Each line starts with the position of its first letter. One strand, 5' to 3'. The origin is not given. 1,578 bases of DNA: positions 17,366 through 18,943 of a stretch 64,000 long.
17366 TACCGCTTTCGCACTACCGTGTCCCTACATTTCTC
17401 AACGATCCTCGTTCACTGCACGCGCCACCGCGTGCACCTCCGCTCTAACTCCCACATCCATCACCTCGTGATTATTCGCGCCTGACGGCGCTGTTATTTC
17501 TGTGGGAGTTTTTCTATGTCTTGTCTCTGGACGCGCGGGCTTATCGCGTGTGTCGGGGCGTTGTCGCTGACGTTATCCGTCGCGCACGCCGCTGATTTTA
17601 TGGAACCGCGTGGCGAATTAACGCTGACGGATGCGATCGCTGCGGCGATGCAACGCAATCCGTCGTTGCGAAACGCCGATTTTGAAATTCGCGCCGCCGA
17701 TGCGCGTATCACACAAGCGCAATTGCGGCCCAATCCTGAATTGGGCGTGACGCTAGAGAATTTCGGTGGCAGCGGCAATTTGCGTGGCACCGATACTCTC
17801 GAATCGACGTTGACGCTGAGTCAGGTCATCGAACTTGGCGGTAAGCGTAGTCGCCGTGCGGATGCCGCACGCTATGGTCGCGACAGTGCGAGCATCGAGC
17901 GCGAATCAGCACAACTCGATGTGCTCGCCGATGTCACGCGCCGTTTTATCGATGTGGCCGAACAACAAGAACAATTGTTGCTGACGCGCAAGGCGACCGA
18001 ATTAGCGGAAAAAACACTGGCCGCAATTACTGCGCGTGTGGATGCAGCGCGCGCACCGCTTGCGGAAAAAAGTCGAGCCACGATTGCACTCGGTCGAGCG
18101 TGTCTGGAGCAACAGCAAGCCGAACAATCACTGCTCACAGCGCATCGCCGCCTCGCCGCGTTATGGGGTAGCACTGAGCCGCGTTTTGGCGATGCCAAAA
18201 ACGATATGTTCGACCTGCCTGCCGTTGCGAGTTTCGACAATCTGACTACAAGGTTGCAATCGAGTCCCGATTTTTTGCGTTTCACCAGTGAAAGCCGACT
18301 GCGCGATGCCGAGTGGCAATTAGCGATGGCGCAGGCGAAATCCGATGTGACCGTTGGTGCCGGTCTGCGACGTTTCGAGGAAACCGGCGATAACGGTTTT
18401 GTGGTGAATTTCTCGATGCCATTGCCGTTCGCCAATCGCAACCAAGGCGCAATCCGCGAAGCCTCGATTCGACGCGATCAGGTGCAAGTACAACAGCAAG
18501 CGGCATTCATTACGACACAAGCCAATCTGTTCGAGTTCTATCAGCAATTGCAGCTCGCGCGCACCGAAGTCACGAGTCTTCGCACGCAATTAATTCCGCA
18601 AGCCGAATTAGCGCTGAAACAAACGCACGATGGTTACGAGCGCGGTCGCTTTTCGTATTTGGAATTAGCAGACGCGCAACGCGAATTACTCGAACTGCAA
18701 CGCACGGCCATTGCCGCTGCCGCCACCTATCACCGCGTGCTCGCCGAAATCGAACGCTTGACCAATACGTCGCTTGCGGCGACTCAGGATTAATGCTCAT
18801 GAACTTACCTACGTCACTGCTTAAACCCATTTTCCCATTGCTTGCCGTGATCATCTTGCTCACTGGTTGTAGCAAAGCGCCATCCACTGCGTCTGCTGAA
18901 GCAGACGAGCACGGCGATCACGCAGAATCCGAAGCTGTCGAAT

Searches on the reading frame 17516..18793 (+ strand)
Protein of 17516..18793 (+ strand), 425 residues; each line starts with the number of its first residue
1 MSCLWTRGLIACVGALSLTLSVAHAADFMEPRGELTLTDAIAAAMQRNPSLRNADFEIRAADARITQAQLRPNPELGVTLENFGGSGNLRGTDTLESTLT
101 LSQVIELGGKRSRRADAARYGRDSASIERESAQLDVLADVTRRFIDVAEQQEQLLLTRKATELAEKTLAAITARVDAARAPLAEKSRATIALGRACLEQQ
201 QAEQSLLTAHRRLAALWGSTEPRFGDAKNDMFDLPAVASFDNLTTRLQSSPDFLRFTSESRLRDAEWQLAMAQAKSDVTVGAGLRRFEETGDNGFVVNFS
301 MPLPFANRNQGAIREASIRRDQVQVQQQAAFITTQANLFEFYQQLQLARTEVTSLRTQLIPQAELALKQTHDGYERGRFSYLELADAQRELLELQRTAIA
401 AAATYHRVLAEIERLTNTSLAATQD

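Call 41: search_protein_families(library=pfam, proteins=[window:17516-18793:+], max_evalue=0.0001)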
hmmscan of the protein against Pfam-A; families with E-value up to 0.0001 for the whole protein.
window:17516-18793:+ (425 aa): 1 family
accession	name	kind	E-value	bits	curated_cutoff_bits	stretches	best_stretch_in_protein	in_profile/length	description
PF02321.23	OEP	-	1.2e-40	139.8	22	2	243-417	5-187/187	Outer membrane efflux protein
